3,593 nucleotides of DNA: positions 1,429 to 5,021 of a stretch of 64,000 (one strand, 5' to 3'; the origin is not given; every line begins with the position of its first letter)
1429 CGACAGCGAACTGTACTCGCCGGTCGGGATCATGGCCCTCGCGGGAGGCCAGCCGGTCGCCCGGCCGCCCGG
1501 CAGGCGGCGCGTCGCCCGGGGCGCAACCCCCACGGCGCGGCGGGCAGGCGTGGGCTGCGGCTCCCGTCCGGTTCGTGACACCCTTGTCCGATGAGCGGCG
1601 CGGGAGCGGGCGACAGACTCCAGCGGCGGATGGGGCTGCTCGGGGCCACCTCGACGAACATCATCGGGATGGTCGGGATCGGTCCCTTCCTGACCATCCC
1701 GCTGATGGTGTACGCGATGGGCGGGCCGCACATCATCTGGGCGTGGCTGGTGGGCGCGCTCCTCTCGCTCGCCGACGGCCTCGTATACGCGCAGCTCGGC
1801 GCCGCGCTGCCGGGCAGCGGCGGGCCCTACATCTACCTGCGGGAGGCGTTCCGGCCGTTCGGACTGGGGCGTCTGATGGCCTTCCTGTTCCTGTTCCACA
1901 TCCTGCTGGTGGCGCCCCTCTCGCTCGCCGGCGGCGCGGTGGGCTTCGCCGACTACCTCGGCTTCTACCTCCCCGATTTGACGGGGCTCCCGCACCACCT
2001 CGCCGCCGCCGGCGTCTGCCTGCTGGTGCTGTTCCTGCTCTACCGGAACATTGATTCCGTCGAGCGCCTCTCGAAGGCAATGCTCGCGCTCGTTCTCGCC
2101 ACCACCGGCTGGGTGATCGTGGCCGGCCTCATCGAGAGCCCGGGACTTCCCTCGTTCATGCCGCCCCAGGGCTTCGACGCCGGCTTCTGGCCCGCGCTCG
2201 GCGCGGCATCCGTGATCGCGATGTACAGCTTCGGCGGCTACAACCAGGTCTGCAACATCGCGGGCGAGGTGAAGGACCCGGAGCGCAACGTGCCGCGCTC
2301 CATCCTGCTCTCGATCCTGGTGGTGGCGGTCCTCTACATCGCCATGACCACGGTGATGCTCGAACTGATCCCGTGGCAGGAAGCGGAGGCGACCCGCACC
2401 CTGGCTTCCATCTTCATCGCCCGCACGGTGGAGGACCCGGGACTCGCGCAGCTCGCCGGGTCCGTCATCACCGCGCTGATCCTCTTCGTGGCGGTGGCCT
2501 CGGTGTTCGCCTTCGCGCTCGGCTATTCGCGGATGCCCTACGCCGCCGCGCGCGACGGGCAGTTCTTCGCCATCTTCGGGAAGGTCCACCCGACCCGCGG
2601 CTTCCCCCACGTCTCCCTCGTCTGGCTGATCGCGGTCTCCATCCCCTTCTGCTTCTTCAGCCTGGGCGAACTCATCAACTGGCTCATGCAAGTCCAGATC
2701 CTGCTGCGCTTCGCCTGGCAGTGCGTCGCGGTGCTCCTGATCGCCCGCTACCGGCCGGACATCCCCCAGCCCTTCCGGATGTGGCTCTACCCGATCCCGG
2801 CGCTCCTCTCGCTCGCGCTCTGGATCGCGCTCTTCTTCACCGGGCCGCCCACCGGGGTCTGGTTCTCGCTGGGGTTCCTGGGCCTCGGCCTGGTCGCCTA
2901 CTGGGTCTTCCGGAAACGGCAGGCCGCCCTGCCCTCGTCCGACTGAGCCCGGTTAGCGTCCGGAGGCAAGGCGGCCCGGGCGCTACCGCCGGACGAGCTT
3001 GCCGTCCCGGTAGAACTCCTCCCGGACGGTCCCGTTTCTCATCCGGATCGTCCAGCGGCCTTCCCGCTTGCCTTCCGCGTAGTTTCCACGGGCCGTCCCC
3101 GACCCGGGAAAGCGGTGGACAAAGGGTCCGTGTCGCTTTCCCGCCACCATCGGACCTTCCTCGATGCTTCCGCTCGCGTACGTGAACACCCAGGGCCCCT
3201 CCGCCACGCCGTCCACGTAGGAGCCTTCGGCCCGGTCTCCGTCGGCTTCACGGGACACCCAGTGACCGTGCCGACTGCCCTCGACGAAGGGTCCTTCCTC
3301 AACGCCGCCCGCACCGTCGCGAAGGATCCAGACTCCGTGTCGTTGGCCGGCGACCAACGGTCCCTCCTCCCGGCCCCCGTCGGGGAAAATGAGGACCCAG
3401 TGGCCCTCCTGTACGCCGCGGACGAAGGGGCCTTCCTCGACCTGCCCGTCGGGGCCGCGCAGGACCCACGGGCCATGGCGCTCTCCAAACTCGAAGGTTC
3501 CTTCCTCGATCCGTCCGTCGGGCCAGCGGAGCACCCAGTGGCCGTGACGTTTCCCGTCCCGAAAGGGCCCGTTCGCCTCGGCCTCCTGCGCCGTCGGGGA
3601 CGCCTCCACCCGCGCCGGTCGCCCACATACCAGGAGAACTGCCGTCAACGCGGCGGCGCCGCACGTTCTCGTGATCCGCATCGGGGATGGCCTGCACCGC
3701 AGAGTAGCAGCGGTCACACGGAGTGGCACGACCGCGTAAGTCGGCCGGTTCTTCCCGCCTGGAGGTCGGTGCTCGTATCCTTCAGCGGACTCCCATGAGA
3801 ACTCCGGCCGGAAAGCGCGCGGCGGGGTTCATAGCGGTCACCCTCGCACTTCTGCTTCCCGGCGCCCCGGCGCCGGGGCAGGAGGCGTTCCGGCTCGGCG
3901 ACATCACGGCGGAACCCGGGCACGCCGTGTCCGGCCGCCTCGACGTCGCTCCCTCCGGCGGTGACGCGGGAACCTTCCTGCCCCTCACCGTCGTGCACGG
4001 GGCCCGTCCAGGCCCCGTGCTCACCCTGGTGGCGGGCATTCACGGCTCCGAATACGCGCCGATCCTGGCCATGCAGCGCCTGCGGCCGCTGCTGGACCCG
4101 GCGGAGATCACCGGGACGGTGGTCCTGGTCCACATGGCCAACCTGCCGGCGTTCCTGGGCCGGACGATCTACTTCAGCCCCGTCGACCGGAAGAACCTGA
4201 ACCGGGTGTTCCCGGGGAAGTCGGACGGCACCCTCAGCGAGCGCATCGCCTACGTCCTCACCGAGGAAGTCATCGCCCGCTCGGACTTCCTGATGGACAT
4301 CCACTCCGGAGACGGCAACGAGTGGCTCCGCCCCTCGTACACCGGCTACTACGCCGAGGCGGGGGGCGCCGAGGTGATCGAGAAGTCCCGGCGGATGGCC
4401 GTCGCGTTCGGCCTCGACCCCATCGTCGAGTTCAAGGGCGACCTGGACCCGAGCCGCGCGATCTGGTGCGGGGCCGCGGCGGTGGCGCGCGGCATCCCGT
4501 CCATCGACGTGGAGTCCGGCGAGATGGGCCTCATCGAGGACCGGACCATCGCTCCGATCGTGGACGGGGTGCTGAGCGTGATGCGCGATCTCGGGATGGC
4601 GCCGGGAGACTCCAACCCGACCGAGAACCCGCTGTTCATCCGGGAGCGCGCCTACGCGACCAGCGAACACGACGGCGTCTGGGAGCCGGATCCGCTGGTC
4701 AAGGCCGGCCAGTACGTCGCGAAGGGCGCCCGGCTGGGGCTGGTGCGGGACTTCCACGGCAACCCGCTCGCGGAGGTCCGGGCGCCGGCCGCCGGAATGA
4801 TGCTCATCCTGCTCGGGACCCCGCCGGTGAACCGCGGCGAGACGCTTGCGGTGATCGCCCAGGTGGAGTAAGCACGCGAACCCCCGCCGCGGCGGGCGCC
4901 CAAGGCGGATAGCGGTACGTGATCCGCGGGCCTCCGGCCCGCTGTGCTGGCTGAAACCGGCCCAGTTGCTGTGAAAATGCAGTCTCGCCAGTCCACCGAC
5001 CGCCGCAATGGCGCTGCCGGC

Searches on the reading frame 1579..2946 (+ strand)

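Call 10: search_protein_families(library=pfam, proteins=[window:1579-2946:+], max_evalue=0.01)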
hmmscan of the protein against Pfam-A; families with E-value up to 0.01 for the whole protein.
window:1579-2946:+ (455 aa): 2 families
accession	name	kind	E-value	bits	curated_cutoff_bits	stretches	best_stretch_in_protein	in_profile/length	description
PF13520.12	AA_permease_2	-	5.3e-38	131.5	27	1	25-434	8-420/427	Amino acid permease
PF00324.27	AA_permease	-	1.1e-23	84.2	24.6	1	24-419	3-417/470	Amino acid permease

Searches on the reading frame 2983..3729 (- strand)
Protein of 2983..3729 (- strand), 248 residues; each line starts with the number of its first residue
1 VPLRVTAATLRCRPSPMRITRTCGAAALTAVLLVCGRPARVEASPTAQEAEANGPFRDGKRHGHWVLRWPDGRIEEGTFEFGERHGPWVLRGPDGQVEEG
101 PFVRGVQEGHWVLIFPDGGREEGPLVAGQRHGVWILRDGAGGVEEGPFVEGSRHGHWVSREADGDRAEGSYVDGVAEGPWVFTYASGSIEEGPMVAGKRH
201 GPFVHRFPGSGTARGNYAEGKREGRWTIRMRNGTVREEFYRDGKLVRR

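Call 10: search_protein_families(library=pfam, proteins=[window:2983-3729:-], max_evalue=0.01)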
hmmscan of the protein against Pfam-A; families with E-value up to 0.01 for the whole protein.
window:2983-3729:- (248 aa): 1 family
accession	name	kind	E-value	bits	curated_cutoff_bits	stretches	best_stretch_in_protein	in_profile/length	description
PF02493.26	MORN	-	8.6e-05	22.7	22.5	0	56-72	5-21/23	MORN repeat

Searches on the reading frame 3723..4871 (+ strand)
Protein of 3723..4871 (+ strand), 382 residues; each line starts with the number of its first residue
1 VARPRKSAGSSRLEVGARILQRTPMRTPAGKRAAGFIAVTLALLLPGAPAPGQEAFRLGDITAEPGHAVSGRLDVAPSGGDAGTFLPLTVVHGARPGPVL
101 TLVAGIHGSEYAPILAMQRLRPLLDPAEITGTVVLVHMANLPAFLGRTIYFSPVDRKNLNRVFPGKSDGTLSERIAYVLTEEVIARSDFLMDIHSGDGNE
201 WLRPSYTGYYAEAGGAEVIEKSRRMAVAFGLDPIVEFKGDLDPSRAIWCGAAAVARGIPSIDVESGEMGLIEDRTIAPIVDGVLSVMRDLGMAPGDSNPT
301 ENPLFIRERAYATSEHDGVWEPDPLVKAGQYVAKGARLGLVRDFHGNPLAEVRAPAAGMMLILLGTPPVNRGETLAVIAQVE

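Call 10: search_protein_families(library=pfam, proteins=[window:3723-4871:+], max_evalue=0.01)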
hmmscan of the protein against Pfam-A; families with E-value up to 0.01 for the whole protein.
window:3723-4871:+ (382 aa): 1 family
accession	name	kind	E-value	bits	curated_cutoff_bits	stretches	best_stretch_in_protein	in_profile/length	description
PF24827.1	AstE_AspA_cat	-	4.6e-23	82.2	25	1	96-288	1-190/192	Succinylglutamate desuccinylase/Aspartoacylase catalytic domain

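Call 11: find_encoding_contigs(protein=window:3723-4871:+, flank=10000, max_places=6)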
Protein window:3723-4871:+ (382 aa): no gene with exactly this product is on record in the collection.

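Call 12: find_encoding_contigs(protein=window:3792-4871:+, flank=10000, max_places=6)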
Protein window:3792-4871:+ (359 aa): no gene with exactly this product is on record in the collection.

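Call 15: find_related_loci(query=window:3792-4871:+, collection=genome_contigs, flank=10000)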
Query window:3792-4871:+ (359 aa) in genome_contigs; peptide patterns used: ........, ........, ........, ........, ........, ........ (x = any residue, [..] = any of these).
136 stretches matched a pattern; 26 encode a relative of the query (tblastn E <= 1e-3); 26 distinct loci.
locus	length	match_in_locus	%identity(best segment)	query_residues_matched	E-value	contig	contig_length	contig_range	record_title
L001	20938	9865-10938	92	2-359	0e+0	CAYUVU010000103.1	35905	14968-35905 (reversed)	MAG TPA_asm: uncultured Acidobacteriota bacterium isolate SRP338948_co1_9 genome assembly, contig: k141_85424, whole gen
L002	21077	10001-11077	94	1-359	0e+0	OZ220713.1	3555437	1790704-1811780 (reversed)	MAG: Vicinamibacteria bacterium isolate f5636fb4-303b-4095-abf0-868cc3675b90 genome assembly, chromosome: 1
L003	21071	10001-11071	91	2-359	0e+0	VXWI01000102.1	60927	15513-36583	MAG: Acidobacteria bacterium isolate SB0668_bin_14 NODE_243_length_60927_cov_15.130175, whole genome shotgun sequence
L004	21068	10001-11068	91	2-359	0e+0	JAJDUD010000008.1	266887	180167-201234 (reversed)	MAG: Acidobacteria bacterium isolate jk18x1bzbins.64 k141_1259989, whole genome shotgun sequence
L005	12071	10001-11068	90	2-359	0e+0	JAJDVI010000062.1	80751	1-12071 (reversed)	MAG: Acidobacteria bacterium isolate jk18x22bins.33 k141_711014, whole genome shotgun sequence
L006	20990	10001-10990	94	30-359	0e+0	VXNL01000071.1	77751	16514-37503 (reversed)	MAG: Acidobacteria bacterium isolate SB0661_bin_8 NODE_405_length_77751_cov_243.444811, whole genome shotgun sequence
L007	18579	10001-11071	93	2-359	0e+0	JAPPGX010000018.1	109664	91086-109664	MAG: Acidobacteriota bacterium isolate RHO1_bin_67 NODE_383_length_109664_cov_26.159512, whole genome shotgun sequence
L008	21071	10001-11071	79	2-359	0e+0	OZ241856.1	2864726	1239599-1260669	MAG: Candidatus Marinacidobacterium sp. isolate 57d0b85c-66d1-4277-a7e3-fd04592ce509 genome assembly, chromosome: 1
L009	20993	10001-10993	88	29-359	0e+0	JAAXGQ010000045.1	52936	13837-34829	MAG: Vicinamibacteraceae bacterium isolate Plut_88867 filtered_Plut_88867_genomic_contig_25459, whole genome shotgun seq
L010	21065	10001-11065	74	2-359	7e-174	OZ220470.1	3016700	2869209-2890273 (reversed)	MAG: Vicinamibacteria bacterium isolate 188da4bf-f1c8-4219-a28b-c38109137c31 genome assembly, chromosome: 1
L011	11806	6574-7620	61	13-358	6e-134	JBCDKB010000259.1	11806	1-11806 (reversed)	MAG: Acidobacteriota bacterium isolate P01_H01_bin.49 k141_3109486_length_11806_cov_15.3437, whole genome shotgun sequen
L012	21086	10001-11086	53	2-358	3e-127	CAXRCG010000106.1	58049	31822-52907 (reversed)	MAG: Pseudomonadales bacterium isolate YZ09aD_8.18 genome assembly, contig: k141_1219312, whole genome shotgun sequence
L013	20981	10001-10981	57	33-358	3e-126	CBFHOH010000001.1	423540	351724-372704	MAG: Candidatus Azotimanducaceae bacterium isolate Co_bin_130_strict genome assembly, contig: Co_bin_130_strict_c1, whol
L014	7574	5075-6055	55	33-358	6e-125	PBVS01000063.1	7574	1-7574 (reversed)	MAG: Woeseiaceae bacterium isolate RS417 61245, whole genome shotgun sequence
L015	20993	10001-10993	56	29-358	4e-123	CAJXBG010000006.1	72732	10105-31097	MAG TPA_asm: uncultured Gammaproteobacteria bacterium isolate ERR598994_bin.48_MetaBAT_v2.12.1_MAG genome assembly, cont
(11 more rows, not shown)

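Call 62: search_protein_families(library=ncbifam, proteins=[window:3792-4871:+], max_evalue=10)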
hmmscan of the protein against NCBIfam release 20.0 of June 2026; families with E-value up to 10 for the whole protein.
window:3792-4871:+ (359 aa): 4 families
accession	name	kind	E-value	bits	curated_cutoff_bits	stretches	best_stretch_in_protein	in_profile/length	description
TIGR02994.1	ectoine_eutE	equivalog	8.5e-29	100.5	402.7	1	62-356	36-325/325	N(2)-acetyl-L-2,4-diaminobutanoate deacetylase DoeB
NF003706.0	PRK05324.1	subfamily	8.4e-05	21.7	170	1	76-145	51-117/336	succinylglutamate desuccinylase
TIGR03242.1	arg_catab_astE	equivalog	0.00038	19.9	305.65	1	75-144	42-108/319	succinylglutamate desuccinylase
NF002601.0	PRK02259.1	equivalog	0.0021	17.3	180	1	77-172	7-107/293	aspartoacylase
